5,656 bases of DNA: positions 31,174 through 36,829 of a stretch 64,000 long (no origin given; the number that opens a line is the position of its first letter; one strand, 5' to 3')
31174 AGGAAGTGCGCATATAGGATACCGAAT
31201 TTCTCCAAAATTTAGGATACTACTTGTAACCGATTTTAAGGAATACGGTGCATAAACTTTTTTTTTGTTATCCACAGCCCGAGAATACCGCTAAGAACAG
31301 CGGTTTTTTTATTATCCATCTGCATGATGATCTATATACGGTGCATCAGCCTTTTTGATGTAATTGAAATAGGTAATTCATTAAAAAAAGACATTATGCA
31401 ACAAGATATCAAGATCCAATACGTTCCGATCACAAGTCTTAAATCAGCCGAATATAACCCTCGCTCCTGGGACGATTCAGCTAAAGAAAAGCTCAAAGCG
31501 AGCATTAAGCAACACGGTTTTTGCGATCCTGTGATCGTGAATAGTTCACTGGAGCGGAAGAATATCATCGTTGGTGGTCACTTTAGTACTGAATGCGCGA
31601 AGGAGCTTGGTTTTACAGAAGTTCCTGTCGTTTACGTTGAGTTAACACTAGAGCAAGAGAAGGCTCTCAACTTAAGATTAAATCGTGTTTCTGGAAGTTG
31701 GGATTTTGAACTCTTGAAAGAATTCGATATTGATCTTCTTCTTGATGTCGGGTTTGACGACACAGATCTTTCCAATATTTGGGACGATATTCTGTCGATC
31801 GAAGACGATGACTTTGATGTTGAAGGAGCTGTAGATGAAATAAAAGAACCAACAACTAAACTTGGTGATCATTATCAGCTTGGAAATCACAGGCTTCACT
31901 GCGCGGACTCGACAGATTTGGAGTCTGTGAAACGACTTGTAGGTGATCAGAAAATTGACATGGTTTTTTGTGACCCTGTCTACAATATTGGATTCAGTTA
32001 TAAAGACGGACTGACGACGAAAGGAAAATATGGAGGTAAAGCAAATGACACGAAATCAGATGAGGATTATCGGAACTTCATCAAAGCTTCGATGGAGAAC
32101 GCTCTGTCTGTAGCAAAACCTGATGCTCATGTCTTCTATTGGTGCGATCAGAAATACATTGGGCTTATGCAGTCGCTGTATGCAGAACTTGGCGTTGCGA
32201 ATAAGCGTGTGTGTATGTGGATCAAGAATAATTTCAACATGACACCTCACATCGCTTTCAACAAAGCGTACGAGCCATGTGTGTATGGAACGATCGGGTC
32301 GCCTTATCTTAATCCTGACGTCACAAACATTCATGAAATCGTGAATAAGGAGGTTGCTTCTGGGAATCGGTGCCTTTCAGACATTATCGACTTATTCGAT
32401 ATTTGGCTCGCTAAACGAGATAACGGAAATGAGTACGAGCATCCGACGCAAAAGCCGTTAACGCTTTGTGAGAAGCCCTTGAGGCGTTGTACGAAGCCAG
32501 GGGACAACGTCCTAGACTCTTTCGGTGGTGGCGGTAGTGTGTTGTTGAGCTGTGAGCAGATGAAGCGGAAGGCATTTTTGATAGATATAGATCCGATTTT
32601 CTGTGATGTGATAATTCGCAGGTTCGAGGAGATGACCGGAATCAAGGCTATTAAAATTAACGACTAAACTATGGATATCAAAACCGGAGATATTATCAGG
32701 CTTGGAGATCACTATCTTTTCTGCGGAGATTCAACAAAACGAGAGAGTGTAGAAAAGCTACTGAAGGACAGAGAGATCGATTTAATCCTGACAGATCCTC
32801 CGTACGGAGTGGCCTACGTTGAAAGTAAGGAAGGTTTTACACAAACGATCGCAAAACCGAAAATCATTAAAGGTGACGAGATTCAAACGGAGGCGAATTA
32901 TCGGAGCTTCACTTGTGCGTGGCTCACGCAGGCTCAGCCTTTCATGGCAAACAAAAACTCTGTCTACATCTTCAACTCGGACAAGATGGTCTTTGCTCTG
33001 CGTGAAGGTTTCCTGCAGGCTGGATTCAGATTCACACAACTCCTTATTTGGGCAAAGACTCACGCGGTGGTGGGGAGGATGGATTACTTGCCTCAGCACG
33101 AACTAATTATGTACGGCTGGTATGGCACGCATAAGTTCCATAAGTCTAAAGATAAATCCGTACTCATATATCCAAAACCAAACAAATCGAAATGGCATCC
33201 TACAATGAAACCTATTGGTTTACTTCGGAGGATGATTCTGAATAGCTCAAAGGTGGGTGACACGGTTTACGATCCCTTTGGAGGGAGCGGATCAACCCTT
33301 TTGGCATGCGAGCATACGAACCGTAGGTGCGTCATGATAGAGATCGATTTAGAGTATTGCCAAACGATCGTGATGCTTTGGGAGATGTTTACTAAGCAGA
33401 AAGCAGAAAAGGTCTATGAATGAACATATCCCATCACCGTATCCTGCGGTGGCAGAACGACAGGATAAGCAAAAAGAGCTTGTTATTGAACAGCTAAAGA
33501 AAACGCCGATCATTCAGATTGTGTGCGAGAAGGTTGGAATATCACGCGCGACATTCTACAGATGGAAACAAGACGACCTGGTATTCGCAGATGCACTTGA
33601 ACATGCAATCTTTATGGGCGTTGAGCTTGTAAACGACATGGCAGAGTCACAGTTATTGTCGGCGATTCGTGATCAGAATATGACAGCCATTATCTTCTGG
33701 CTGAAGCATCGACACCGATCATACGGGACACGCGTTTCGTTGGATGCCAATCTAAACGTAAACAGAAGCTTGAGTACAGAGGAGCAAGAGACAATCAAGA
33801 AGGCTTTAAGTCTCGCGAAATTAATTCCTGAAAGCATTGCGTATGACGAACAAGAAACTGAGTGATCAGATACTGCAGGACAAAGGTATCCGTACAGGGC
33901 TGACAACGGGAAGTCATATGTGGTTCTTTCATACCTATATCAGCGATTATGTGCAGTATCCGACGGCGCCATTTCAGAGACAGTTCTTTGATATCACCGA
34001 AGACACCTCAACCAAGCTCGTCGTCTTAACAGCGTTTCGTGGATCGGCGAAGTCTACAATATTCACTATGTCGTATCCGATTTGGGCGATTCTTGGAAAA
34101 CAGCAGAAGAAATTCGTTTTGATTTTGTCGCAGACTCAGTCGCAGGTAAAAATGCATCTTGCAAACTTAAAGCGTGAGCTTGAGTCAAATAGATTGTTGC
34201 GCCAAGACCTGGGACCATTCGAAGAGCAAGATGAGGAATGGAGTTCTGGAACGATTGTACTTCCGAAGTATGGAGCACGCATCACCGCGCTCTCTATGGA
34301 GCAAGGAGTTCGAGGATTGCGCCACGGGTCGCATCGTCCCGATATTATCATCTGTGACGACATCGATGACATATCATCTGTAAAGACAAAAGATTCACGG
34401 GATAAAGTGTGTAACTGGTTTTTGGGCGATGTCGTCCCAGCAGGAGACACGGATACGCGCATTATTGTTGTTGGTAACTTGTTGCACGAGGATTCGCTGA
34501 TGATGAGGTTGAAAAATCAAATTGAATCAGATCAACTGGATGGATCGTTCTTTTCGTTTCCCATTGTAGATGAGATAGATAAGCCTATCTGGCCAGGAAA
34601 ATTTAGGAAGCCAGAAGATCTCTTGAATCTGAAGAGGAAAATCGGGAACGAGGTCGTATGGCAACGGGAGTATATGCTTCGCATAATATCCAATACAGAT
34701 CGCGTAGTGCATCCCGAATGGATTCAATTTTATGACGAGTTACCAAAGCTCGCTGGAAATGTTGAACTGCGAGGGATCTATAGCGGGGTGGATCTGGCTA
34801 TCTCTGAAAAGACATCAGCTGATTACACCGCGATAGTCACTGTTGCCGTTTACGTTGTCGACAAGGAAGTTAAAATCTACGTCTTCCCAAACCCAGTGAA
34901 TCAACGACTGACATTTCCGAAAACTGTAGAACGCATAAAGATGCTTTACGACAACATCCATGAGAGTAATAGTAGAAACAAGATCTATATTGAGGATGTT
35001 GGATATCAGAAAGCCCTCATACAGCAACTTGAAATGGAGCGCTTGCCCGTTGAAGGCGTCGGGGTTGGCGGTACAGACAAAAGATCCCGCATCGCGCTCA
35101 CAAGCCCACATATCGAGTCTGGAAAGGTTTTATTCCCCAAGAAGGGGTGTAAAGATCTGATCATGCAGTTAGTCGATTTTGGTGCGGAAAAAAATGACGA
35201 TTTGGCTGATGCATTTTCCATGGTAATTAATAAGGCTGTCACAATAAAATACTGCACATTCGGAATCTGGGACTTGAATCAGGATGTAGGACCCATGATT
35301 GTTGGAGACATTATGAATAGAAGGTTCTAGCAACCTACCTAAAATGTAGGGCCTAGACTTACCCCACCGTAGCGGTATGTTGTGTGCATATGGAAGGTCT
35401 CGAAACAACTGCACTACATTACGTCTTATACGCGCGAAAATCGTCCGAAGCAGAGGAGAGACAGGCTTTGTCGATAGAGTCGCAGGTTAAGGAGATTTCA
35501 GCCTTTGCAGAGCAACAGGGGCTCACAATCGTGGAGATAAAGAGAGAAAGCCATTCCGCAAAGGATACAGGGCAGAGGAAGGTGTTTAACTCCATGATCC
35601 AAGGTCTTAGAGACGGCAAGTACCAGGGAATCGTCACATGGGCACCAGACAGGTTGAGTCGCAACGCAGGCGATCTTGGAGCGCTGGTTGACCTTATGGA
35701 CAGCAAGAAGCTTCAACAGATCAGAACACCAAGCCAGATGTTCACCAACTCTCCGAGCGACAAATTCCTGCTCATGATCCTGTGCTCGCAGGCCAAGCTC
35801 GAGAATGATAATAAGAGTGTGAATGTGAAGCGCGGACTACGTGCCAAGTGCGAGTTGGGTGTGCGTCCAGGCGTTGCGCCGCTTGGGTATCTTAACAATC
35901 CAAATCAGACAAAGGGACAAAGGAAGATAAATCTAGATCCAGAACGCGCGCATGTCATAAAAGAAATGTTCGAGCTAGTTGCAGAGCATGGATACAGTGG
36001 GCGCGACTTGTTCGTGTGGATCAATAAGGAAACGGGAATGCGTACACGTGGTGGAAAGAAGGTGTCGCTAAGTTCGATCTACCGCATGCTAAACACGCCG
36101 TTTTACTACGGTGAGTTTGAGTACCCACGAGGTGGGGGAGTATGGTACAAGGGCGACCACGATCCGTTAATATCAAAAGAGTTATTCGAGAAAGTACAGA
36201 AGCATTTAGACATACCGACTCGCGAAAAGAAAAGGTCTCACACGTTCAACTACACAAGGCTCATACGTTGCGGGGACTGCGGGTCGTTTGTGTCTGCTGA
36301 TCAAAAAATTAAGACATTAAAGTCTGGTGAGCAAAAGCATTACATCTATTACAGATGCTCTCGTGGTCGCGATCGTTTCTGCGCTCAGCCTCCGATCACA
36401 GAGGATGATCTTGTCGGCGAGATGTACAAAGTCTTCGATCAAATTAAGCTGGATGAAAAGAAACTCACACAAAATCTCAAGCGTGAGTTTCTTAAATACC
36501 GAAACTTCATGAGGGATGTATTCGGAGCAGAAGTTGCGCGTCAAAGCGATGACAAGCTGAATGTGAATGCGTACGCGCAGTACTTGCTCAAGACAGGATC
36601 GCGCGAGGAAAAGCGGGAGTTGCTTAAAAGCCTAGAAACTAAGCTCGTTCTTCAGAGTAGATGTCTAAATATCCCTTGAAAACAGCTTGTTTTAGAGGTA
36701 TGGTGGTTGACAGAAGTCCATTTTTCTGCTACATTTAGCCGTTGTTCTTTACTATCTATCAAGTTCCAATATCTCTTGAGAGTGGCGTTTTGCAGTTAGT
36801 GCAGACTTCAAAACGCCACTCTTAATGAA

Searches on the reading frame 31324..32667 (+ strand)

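Call 84: search_protein_families(library=phrogs, proteins=[window:31324-32667:+], max_evalue=0.001)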
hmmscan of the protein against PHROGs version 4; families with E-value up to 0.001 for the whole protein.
window:31324-32667:+ (447 aa): 24 families
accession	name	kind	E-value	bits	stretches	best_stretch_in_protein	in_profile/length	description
phrog_498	-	other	6.4e-103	346.4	1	21-445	25-431/633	DNA methyltransferase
phrog_67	-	other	8.4e-40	138.5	1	171-442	110-351/743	DNA methyltransferase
phrog_620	-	DNA, RNA and nucleotide metabolism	2.2e-33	117.2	1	25-175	3-153/217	ParB-like partition protein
phrog_9353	-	unknown function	3.8e-27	96.7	1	37-181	17-166/245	-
phrog_8071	-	DNA, RNA and nucleotide metabolism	6.6e-25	89.2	1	25-221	1-204/389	ParB-like partition protein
phrog_940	-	DNA, RNA and nucleotide metabolism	3.1e-18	67.2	1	28-157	3-129/388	nuclease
phrog_3008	-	other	9.8e-17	62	1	359-444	134-221/244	DNA methyltransferase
phrog_723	-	DNA, RNA and nucleotide metabolism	2.4e-15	57.9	1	24-167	6-153/223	ParB-like partition protein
phrog_5475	-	unknown function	5.2e-15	56.2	1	31-129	3-94/458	-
phrog_15396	-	DNA, RNA and nucleotide metabolism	8.3e-15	56.3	1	29-167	2-145/258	ParB-like partition nuclease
phrog_23085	-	unknown function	1.8e-14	54.6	1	364-442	35-113/138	-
phrog_930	-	DNA, RNA and nucleotide metabolism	1.1e-13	52.6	1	26-179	2-161/223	ParB-like partition protein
phrog_7405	-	unknown function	3.2e-10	41.1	1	25-162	18-154/250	-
phrog_26387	-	DNA, RNA and nucleotide metabolism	2.1e-09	38.1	1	30-106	9-86/252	ParB-like partition nuclease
phrog_2159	-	DNA, RNA and nucleotide metabolism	5e-09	37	1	30-130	60-168/365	ParB-like partition protein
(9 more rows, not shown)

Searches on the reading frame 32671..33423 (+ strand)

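Call 84: search_protein_families(library=phrogs, proteins=[window:32671-33423:+], max_evalue=0.001)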
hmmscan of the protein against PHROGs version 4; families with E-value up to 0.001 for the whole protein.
window:32671-33423:+ (250 aa): 10 families
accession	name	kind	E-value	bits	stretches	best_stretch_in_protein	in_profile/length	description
phrog_498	-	other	7.5e-73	247.1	1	4-247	191-429/633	DNA methyltransferase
phrog_67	-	other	8.7e-42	145.1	1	16-242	126-348/743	DNA methyltransferase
phrog_3008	-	other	9.9e-26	91.5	1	166-246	140-220/244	DNA methyltransferase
phrog_23085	-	unknown function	5.1e-17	62.8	1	143-249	4-117/138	-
phrog_18293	-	other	1.7e-12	48.3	1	162-231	32-101/119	methyltransferase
phrog_6952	-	other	2.2e-10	41.7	1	162-231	105-170/181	DNA methyltransferase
phrog_8769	-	other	1.1e-08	35.7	1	194-234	10-50/71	methyltransferase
phrog_23148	-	unknown function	3.7e-08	34.6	1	174-232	83-141/165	-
phrog_6025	-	other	8e-07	29.8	1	29-133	24-114/192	DNA methyltransferase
phrog_16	-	DNA, RNA and nucleotide metabolism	0.00028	20.2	1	183-244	855-916/986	DNA helicase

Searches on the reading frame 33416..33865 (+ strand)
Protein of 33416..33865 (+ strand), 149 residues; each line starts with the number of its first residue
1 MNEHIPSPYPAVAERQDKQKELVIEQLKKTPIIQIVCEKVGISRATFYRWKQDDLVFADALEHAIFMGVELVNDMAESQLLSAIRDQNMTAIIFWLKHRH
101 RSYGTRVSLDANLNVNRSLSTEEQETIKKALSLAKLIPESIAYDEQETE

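Call 84: search_protein_families(library=phrogs, proteins=[window:33416-33865:+], max_evalue=0.001)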
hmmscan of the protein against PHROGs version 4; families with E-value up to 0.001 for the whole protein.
window:33416-33865:+ (149 aa): 5 families
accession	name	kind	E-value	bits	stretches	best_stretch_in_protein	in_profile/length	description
phrog_309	-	head and packaging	2.9e-10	41.6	1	36-132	162-280/319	terminase small subunit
phrog_4102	-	head and packaging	2.1e-06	29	1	16-115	17-122/166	terminase small subunit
phrog_4044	-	head and packaging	7.6e-06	26.5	1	15-70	24-79/180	terminase small subunit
phrog_24579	-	head and packaging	0.00011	23.2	1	12-65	14-65/126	terminase small subunit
phrog_3064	-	head and packaging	0.00015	22.3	1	16-68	68-119/175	terminase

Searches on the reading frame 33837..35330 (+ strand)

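Call 18: search_protein_families(library=pfam, proteins=[window:33837-35330:+], max_evalue=0.001)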
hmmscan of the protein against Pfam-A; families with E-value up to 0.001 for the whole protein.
window:33837-35330:+ (497 aa): 2 families
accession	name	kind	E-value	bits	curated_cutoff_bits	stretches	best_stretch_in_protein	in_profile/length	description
PF17289.8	Terminase_6C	-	5e-09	36.7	22.6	1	317-466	2-154/155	Terminase RNaseH-like domain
PF03237.21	Terminase_6N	-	0.00083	19.5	22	0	68-179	6-108/215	Terminase large subunit, T4likevirus-type, N-terminal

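Call 84: search_protein_families(library=phrogs, proteins=[window:33837-35330:+], max_evalue=0.001)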
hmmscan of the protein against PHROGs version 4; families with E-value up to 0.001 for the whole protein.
window:33837-35330:+ (497 aa): 8 families
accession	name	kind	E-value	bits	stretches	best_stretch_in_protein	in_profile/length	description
phrog_38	-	head and packaging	1.8e-85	289.1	1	24-469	270-705/760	terminase large subunit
phrog_5573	-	head and packaging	1.1e-14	55.4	1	251-468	27-235/250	terminase large subunit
phrog_4758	-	head and packaging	2.2e-09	38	1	51-228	49-220/243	terminase large subunit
phrog_14112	-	unknown function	1.5e-08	35.4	1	54-199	98-243/247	-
phrog_979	-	head and packaging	5.2e-08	33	1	313-466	435-598/642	terminase large subunit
phrog_28155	-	head and packaging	0.00011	23.1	1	60-210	60-198/260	terminase large subunit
phrog_17672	-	head and packaging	0.00071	19.6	0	58-191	64-195/395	terminase large subunit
phrog_20726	-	unknown function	0.0009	19.9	0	315-398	4-82/199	-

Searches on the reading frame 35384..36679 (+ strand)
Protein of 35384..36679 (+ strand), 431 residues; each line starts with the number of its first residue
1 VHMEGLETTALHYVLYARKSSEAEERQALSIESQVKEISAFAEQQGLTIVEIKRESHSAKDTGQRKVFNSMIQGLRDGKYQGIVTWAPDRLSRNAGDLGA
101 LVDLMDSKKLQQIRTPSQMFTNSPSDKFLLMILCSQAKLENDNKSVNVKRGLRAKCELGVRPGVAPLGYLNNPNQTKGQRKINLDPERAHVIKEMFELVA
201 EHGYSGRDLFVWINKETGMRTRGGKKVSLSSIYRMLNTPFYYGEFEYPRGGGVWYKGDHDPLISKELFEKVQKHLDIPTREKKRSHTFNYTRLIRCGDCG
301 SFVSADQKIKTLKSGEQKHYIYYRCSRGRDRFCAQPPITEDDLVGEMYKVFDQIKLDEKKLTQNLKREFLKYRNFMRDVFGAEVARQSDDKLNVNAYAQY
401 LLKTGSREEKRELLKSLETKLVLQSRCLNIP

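Call 18: search_protein_families(library=pfam, proteins=[window:35384-36679:+], max_evalue=0.001)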
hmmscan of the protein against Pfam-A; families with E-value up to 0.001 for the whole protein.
window:35384-36679:+ (431 aa): 3 families
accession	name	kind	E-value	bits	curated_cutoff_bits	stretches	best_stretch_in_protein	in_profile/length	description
PF00239.26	Resolvase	-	4.1e-20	72.8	23.3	1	14-159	2-143/145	Resolvase, N terminal domain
PF07508.19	Recombinase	-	2.8e-16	60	21.1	1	186-276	1-100/102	Recombinase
PF13408.12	Zn_ribbon_recom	-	1.6e-06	28.9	25.3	1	292-343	4-49/58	Recombinase zinc beta ribbon domain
